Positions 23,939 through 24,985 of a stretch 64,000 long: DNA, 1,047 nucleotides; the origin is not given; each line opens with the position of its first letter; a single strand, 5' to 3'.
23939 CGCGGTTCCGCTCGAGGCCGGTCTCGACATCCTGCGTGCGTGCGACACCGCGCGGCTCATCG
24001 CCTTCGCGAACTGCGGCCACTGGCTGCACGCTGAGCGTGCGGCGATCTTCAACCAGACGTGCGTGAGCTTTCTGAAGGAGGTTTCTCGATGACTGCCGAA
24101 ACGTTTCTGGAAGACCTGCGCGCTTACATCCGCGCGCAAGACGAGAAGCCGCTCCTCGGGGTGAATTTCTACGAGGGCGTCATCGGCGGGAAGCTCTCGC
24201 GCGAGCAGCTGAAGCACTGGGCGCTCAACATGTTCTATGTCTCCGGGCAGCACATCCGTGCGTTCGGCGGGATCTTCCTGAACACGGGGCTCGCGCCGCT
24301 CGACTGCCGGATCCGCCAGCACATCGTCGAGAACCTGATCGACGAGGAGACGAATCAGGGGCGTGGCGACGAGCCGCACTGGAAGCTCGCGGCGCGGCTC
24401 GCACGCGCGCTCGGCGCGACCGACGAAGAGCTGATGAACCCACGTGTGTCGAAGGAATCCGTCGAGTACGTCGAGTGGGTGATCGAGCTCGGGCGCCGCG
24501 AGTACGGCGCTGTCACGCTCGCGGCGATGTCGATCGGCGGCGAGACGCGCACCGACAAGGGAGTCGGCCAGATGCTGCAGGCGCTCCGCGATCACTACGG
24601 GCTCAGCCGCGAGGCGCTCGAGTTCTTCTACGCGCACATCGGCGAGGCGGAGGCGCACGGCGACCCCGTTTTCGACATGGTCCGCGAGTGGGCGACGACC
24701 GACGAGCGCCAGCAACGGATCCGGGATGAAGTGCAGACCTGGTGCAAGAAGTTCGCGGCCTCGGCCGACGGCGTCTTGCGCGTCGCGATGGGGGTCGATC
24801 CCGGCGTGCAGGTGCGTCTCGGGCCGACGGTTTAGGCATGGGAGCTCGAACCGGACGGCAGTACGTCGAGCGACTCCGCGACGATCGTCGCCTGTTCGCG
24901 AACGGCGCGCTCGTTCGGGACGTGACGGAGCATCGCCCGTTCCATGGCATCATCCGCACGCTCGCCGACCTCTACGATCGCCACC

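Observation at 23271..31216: Unusual six-gene aromatic-type operon combining a diiron HDO, HpaB-like monooxygenase, extradiol dioxygenase, Ser-less hydrolase, TonB receptor and ThDP enzyme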

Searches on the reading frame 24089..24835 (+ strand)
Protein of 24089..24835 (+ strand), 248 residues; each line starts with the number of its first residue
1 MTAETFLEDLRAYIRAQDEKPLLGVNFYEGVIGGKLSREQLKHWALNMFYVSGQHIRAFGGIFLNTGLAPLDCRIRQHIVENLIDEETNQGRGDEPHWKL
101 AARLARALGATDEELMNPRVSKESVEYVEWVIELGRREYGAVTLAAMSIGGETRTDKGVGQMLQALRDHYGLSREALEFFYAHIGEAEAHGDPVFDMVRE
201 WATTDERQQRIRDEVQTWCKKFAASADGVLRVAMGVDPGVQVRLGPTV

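Call 4: search_protein_families(library=pfam, proteins=[window:24089-24835:+])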
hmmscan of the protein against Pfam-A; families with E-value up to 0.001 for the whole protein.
window:24089-24835:+ (248 aa): 2 families
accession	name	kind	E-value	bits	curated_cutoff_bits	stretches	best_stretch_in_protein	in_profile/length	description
PF14518.11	Haem_oxygenas_2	-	4.8e-17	62.8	28.9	1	67-217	26-171/177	Iron-containing redox enzyme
PF03070.21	TENA_THI-4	-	1.2e-08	35.4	22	1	27-202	16-185/210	TENA/THI-4/PQQC family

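Call 5: search_protein_families(library=ncbifam, proteins=[window:24089-24835:+])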
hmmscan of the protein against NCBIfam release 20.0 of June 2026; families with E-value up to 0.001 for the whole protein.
window:24089-24835:+ (248 aa): 2 families
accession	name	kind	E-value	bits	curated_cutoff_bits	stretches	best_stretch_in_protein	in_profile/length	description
TIGR04305.1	fol_rel_CADD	subfamily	8.3e-19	68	200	1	18-229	10-210/212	CADD family putative folate metabolism protein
TIGR02111.1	PQQ_syn_pqqC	equivalog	4.2e-10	39.4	240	1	27-227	24-218/239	pyrroloquinoline-quinone synthase PqqC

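Call 8: find_related_loci(query=window:24089-24835:+, collection=genome_contigs, flank=10000)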
Query window:24089-24835:+ (248 aa) in genome_contigs; peptide patterns used: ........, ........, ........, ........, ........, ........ (x = any residue, [..] = any of these).
47 stretches matched a pattern; 1 encode a relative of the query (tblastn E <= 1e-3); 1 distinct loci.
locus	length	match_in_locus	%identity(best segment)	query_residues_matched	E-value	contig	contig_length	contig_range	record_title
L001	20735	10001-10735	68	2-246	1e-117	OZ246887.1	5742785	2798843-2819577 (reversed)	MAG: Candidatus Binatia bacterium isolate b8ec8574-1247-4dd4-b016-8701380be1a0 genome assembly, chromosome: 1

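Call 25: find_homologous_proteins(query=window:24089-24835:+, max_evalue=1e-15)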
Query window:24089-24835:+ (248 aa): 204 proteins with E <= 1e-15 among 5496 candidates; the best 120 are listed.
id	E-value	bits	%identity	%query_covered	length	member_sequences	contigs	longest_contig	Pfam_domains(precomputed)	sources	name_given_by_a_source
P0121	1.4e-152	524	93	100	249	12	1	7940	PF03070.22,PF14518.12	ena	-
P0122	3.2e-116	405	70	98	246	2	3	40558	PF03070.22,PF14518.12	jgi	jgi:pyrroloquinoline quinone (PQQ) biosynthesis protein C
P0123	4.0e-115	402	71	98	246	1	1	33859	PF03070.22,PF14518.12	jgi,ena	-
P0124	6.4e-114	398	70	98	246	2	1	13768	PF03070.22,PF14518.12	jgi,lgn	jgi:pyrroloquinoline quinone (PQQ) biosynthesis protein C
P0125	1.4e-113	397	70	98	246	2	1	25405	PF03070.22,PF14518.12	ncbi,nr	ncbi:MAG: iron-containing redox enzyme family protein [Candidatus Binatia bacterium]|nr:iron-contain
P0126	1.9e-113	396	70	98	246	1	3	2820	PF03070.22,PF14518.12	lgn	-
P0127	2.4e-113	396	70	98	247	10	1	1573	PF03070.22,PF14518.12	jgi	-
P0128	3.2e-113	396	69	98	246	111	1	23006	PF03070.22,PF14518.12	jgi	jgi:pyrroloquinoline quinone (PQQ) biosynthesis protein C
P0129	3.9e-113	395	70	98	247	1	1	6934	PF03070.22,PF14518.12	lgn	-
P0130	4.0e-113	395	70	98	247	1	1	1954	PF03070.22,PF14518.12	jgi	jgi:pyrroloquinoline quinone (PQQ) biosynthesis protein C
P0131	6.5e-113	394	69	98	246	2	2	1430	PF03070.22,PF14518.12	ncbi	-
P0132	8.8e-113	394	70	98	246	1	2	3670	PF03070.22,PF14518.12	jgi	jgi:pyrroloquinoline quinone (PQQ) biosynthesis protein C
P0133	2.3e-112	393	69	98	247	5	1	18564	PF03070.22,PF14518.12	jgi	-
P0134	2.5e-112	393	70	98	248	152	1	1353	PF03070.22,PF14518.12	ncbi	-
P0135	3.8e-112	392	69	98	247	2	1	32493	PF03070.22,PF14518.12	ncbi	-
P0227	1.7e-98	347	60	100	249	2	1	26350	PF03070.22,PF14518.12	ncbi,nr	ncbi:MAG: iron-containing redox enzyme family protein [Candidatus Binatia bacterium]|nr:iron-contain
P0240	1.4e-97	344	61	98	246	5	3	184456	PF03070.22,PF14518.12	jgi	jgi:pyrroloquinoline-quinone synthase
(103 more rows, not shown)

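Call 26: find_encoding_contigs(protein=P0122, flank=8000, max_places=3)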
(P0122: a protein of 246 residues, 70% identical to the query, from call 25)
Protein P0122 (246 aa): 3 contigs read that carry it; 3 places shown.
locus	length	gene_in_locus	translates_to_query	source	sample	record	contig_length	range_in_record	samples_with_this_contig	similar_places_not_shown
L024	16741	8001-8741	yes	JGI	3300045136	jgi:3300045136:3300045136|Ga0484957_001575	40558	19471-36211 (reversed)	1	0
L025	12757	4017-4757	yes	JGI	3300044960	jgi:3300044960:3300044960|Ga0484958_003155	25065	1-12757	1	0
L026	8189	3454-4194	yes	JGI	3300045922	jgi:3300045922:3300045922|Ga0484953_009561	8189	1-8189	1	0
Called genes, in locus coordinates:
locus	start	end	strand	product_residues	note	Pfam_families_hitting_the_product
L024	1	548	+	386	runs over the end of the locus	PF02771:Acyl-CoA_dh_N, PF02770:Acyl-CoA_dh_M, PF00441:Acyl-CoA_dh_1, PF08028:Acyl-CoA_dh_2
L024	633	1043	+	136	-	PF14539:DUF4442, PF13622:4HBT_3, PF03061:4HBT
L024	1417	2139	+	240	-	PF01887:SAM_HAT_N, PF20257:SAM_HAT_C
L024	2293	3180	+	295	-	PF02163:Peptidase_M50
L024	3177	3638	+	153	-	PF00383:dCMP_cyt_deam_1, PF14437:MafB19-deam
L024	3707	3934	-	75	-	-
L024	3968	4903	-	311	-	PF03279:Lip_A_acyltrans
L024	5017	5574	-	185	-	PF11583:AurF (weak)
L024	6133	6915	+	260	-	-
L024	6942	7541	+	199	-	PF18915:DUF5667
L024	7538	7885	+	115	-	PF01713:Smr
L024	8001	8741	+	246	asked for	PF03070:TENA_THI-4 (weak), PF14518:Haem_oxygenas_2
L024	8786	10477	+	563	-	PF07969:Amidohydro_3, PF01979:Amidohydro_1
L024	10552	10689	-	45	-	-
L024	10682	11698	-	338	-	PF00072:Response_reg, PF00990:GGDEF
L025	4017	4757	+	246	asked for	PF03070:TENA_THI-4 (weak), PF14518:Haem_oxygenas_2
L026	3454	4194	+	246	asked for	PF03070:TENA_THI-4 (weak), PF14518:Haem_oxygenas_2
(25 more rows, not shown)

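Call 27: find_encoding_contigs(protein=P0227, flank=8000, max_places=3)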
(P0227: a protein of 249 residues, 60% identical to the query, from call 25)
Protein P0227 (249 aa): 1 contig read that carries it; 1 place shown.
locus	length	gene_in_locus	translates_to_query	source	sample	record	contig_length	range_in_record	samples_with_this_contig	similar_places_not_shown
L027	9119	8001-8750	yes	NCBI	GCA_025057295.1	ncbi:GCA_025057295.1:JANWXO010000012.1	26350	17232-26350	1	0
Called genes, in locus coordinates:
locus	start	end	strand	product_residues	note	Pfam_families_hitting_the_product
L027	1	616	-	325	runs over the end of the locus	-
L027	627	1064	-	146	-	PF07992:Pyr_redox_2 (weak)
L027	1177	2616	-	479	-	PF07719:TPR_2 (faint), PF13414:TPR_11 (faint), PF13428:TPR_14 (faint), PF12895:ANAPC3 (faint), PF14559:TPR_19 (faint)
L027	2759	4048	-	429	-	PF07690:MFS_1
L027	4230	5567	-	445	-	PF07690:MFS_1, PF00083:Sugar_tr (weak), PF07690:MFS_1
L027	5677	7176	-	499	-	PF03806:ABG_transport, PF03606:DcuC (weak)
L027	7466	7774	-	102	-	PF13560:HTH_31 (weak)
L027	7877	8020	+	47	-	-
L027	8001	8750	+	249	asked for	PF03070:TENA_THI-4, PF14518:Haem_oxygenas_2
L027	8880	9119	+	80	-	PF00903:Glyoxalase, PF13669:Glyoxalase_4, PF22677:Ble-like_N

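Call 28: find_encoding_contigs(protein=P0240, flank=8000, max_places=3)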
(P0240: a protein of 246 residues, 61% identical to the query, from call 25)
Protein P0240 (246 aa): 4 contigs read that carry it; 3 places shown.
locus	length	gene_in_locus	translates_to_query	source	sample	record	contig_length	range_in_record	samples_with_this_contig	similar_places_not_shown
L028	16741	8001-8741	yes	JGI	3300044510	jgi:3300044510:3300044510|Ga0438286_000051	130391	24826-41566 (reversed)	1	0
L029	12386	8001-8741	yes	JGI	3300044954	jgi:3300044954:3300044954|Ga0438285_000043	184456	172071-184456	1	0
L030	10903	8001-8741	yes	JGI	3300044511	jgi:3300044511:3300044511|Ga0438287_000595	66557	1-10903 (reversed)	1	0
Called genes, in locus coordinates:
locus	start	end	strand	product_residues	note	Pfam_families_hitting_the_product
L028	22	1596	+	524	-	PF00989:PAS, PF08448:PAS_4, PF13426:PAS_9, PF00989:PAS, PF08448:PAS_4, PF13426:PAS_9, PF00512:HisKA, PF02518:HATPase_c, +5 more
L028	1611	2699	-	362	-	PF04909:Amidohydro_2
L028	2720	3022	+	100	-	-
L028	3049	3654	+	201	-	PF01613:Flavin_Reduct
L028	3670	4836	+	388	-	PF01546:Peptidase_M20, PF07687:M20_dimer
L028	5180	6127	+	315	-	-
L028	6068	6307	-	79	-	-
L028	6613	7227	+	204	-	PF00881:Nitroreductase, PF14512:TM1586_NiRdase (faint)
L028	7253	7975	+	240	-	PF00106:adh_short, PF08659:KR, PF23441:SDR, PF13561:adh_short_C2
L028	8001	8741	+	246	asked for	PF03070:TENA_THI-4, PF14518:Haem_oxygenas_2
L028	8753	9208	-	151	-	PF12694:cpYpsA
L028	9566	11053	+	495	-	PF11794:HpaB_N, PF03241:HpaB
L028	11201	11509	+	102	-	-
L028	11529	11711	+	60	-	-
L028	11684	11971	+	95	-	-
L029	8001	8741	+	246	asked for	PF03070:TENA_THI-4, PF14518:Haem_oxygenas_2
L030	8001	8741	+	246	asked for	PF03070:TENA_THI-4, PF14518:Haem_oxygenas_2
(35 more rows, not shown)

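Call 32: search_solved_structures(query=window:24089-24835:+, max_evalue=0.01, show_alignments=3)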
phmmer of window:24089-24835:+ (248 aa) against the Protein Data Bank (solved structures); distinct sequences matched with E-value up to 0.01: 6.
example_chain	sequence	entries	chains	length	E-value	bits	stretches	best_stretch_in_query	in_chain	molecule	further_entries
9pj4_A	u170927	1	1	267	1.3e-10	44.7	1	17-229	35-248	4-aminobenzoate synthase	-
5vrc_A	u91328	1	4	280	8.7e-07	32.1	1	27-228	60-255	Bifunctional coenzyme PQQ synthesis protein C/D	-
5vrd_D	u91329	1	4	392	2.2e-06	30.8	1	27-228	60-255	Bifunctional coenzyme PQQ synthesis protein C/D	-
1rcw_A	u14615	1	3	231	0.00078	22.5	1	18-183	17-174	CT610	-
8va9_A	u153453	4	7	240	0.00088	22.3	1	18-183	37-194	4-aminobenzoate synthase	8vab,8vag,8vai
3hlx_A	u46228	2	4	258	0.0092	18.9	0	29-216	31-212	Pyrroloquinoline-quinone synthase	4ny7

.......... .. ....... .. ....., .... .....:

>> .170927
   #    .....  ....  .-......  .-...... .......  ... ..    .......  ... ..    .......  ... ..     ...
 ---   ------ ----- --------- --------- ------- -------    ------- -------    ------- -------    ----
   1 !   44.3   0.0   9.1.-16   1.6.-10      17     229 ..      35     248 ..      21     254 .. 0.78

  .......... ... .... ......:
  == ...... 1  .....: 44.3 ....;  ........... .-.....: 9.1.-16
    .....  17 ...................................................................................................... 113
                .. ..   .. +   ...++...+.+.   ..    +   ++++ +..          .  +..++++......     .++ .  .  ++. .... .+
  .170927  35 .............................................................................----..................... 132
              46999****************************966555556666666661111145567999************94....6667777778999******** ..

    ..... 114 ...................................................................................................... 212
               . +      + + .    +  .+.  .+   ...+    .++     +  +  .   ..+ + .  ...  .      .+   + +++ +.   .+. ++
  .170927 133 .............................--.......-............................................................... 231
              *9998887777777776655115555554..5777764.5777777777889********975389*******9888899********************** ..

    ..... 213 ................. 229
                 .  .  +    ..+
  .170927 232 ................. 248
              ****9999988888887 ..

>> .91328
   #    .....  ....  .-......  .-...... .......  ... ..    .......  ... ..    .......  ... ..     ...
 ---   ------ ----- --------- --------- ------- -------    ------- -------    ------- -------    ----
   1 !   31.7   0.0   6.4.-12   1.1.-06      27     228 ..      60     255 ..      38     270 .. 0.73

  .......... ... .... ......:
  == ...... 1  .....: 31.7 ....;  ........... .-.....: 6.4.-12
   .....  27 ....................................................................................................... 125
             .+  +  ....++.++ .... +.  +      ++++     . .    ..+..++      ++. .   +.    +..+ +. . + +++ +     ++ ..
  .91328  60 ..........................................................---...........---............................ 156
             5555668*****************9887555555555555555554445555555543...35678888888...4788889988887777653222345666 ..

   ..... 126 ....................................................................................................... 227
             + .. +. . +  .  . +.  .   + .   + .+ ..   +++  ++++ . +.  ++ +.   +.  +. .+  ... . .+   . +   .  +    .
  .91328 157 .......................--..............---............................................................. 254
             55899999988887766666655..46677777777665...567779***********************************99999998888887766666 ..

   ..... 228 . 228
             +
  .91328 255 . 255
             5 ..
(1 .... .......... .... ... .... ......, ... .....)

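Call 62: predict_structure(alignment_id=A1)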
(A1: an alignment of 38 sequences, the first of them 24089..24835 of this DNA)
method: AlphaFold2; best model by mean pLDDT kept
length: 248 residues; sequences in the alignment: 38
mean_pLDDT: 88.8   pTM: 0.86
mean pLDDT of the five models: 88.8, 88.0, 82.8, 79.0, 77.1
residues with pLDDT >= 90: 170; 70-90: 62; 50-70: 7; < 50: 9
segments of 3 or more residues with pLDDT < 50: 86-92
pLDDT, mean of each block of 10 residues (from residue 1): 94 90 86 95 95 85 91 92 56 68 96 95 96 93 93 79 95 92 80 94 97 96 93 95 68
secondary structure, 60 per line:
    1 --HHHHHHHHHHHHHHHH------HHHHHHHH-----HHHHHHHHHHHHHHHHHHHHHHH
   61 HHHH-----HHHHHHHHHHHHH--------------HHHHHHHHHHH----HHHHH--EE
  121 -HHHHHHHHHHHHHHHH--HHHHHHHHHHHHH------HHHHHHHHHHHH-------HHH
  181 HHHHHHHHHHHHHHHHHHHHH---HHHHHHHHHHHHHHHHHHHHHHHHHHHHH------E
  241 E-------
elements in order: H3-18 H25-32 H38-64 H70-82 H97-107 H112-116 H122-137 H140-152 H159-170 H178-201 H205-233

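Call 64: fold_search(model_id=the predicted structure, library=pdb)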
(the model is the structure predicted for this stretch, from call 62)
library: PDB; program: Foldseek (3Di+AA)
matches with E <= 10: 554; with E <= 0.001: 28
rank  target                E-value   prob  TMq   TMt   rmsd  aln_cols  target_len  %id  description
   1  1otw_A                6.8e-07  1.00  0.72  0.71   3.8       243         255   16  Crystal structure of PqqC in complex with PQQ and a putative H2O2 (released 2004-05-11)
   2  3hlx_A                2.1e-06  1.00  0.72  0.71   3.8       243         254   17  Crystal Structure of PqqC Active Site Mutant Y175F in Complex with PQQ (released 2010-05-12)
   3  8vag_A                7.7e-06  1.00  0.70  0.79   3.2       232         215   22  Crystal structure of MnII/MnII CtCADD from Chlamydia trachomatis (released 2024-11-06)
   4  8va9_A                8.4e-06  1.00  0.72  0.82   3.0       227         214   22  Crystal structure of FeII/MnII CtCADD from Chlamydia trachomatis (released 2024-11-06)
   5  3hml_A                8.4e-06  1.00  0.68  0.71   4.3       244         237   17  Crystal Structure of PqqC Active Site Mutant H154S in Complex with PQQ (released 2010-05-12)
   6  1otv_A                8.8e-06  1.00  0.66  0.65   4.7       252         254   16  PqqC, Pyrroloquinolinquinone Synthase C (released 2004-05-11)
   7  1otw_B                9.6e-06  1.00  0.73  0.72   3.8       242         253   17  Crystal structure of PqqC in complex with PQQ and a putative H2O2 (released 2004-05-11)
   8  1rcw_B                1.5e-05  1.00  0.73  0.83   3.0       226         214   22  Crystal structure of CT610 from Chlamydia trachomatis (released 2004-05-04)
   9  5vrc_B                2.2e-05  1.00  0.68  0.73   4.5       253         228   20  Crystal structure for Methylobacterium extorquens PqqC (truncation of natural CD fusion) (released 2018-05-16)
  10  5vrc_D                2.5e-05  1.00  0.67  0.74   4.3       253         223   20  Crystal structure for Methylobacterium extorquens PqqC (truncation of natural CD fusion) (released 2018-05-16)
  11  5vrc_C                3.0e-05  1.00  0.66  0.72   4.8       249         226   18  Crystal structure for Methylobacterium extorquens PqqC (truncation of natural CD fusion) (released 2018-05-16)
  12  1rcw_A                3.2e-05  1.00  0.73  0.84   2.9       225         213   21  Crystal structure of CT610 from Chlamydia trachomatis (released 2004-05-04)
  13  5vrc_A                3.6e-05  1.00  0.68  0.74   5.2       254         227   20  Crystal structure for Methylobacterium extorquens PqqC (truncation of natural CD fusion) (released 2018-05-16)
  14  4wwj_A                4.8e-05  1.00  0.68  0.66   4.4       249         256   17  UndA, an oxygen-activating, non-heme iron dependent desaturase/decarboxylase (released 2014-12-24)
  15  3hml_B                5.0e-05  1.00  0.67  0.70   4.0       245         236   16  Crystal Structure of PqqC Active Site Mutant H154S in Complex with PQQ (released 2010-05-12)
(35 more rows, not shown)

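Call 81: search_protein_families(library=ncbifam, proteins=[L001:10786-12477:+, L001:12533-13480:+], max_evalue=1e-10)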
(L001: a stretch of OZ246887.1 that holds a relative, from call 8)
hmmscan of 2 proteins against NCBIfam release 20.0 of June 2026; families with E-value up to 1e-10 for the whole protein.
L001:10786-12477:+ (563 aa): 20 families
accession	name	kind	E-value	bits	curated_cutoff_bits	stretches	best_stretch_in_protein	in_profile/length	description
NF006560.0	PRK09061.1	subfamily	6.1e-27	94.1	340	2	1-66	25-89/517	amidohydrolase family protein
NF004839.0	PRK06189.1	equivalog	1.8e-17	63.1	631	0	1-66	2-65/451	allantoinase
NF006689.0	PRK09237.1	equivalog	2.7e-16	59.1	371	0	1-86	2-90/383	amidohydrolase/deacetylase family metallohydrolase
NF006559.0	PRK09060.1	equivalog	4e-16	58.3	482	0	2-64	5-65/444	dihydroorotase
NF006688.0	PRK09236.1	equivalog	1.6e-15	56.8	535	0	463-559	344-441/444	dihydroorotase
TIGR03178.1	allantoinase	equivalog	3.1e-15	55.9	357.85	0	3-65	1-61/441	allantoinase AllB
TIGR01178.1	ade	equivalog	9.7e-15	54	472.5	0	3-67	1-62/552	adenine deaminase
NF005751.0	PRK07575.1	equivalog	1e-14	53.9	529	0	2-64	3-65/440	dihydroorotase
TIGR00857.1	pyrC_multi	subfamily_domain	1.2e-13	50.9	279.05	0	462-514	327-378/412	dihydroorotase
NF009941.0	PRK13404.1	subfamily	2.2e-13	49.7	647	0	2-70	4-69/478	dihydropyrimidinase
NF005791.0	PRK07627.1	equivalog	8.8e-13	48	442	0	459-545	338-423/425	dihydroorotase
TIGR03583.1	EF_0837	hypoth_equivalog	1.1e-12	47.7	432.15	0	2-68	1-63/365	amidohydrolase/deacetylase family metallohydrolase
TIGR02033.1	D-hydantoinase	equivalog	1.4e-12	47.3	393.25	0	5-68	2-64/454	dihydropyrimidinase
TIGR02318.1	phosphono_phnM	equivalog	1.4e-12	47.2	390.55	0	18-63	12-56/376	phosphonate metabolism protein PhnM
NF006839.0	PRK09357.1-4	equivalog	1.7e-12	46.7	576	0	4-64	2-62/422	dihydroorotase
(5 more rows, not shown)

L001:12533-13480:+ (315 aa): 24 families
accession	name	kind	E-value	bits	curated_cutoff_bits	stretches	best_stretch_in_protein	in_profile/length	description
TIGR03619.1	F420_Rv2161c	subfamily_domain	5e-78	262.1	166.9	1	46-288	3-243/247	TIGR03619 family F420-dependent LLM class oxidoreductase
TIGR03560.1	F420_Rv1855c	subfamily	8.1e-43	146.8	231.4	1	40-259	12-223/227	TIGR03560 family F420-dependent LLM class oxidoreductase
TIGR03571.1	lucif_BA3436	subfamily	1.4e-35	123.1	303.9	1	17-248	7-225/304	TIGR03571 family LLM class oxidoreductase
TIGR03854.1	F420_MSMEG_3544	hypoth_equivalog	1.7e-30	106.4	295.6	1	91-256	41-206/290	TIGR03854 family LLM class F420-dependent oxidoreductase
TIGR03621.1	F420_MSMEG_2516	subfamily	5.1e-25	88.2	213.15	1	91-222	40-168/295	TIGR03621 family F420-dependent LLM class oxidoreductase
TIGR03856.1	F420_MSMEG_2906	subfamily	4.6e-23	82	243.7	1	41-292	16-231/249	LLM class F420-dependent oxidoreductase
TIGR04021.1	LLM_DMSO2_sfnG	equivalog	1.2e-22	80.8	382.95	1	100-257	70-229/350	dimethylsulfone monooxygenase SfnG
TIGR04020.1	seco_metab_LLM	subfamily_domain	3.2e-20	72.5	244.45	1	93-259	53-222/341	MupA/Atu3671 family FMN-dependent luciferase-like monooxygenase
TIGR03555.1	F420_mer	equivalog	3.8e-19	69.3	348.7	1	94-260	41-206/325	5,10-methylenetetrahydromethanopterin reductase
NF002619.0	PRK02271.1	equivalog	1.6e-18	67.1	276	1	93-260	42-207/329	5,10-methylenetetrahydromethanopterin reductase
TIGR03564.1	F420_MSMEG_4879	subfamily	1.8e-18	67.2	234.25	1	91-258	24-192/265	TIGR03564 family F420-dependent LLM class oxidoreductase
TIGR03612.1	RutA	equivalog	1.3e-17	64.4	498.3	1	91-259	65-239/355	pyrimidine utilization protein A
TIGR03559.1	F420_Rv3520c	subfamily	2.2e-16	59.9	335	1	93-230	40-189/325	LLM class F420-dependent oxidoreductase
TIGR03565.1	alk_sulf_monoox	equivalog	3e-14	52.8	518.2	1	100-256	62-220/346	FMNH2-dependent alkanesulfonate monooxygenase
TIGR04027.1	LLM_KPN_01858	hypoth_equivalog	3.7e-14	52.4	412.9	1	87-228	48-182/326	putative FMN-dependent luciferase-like monooxygenase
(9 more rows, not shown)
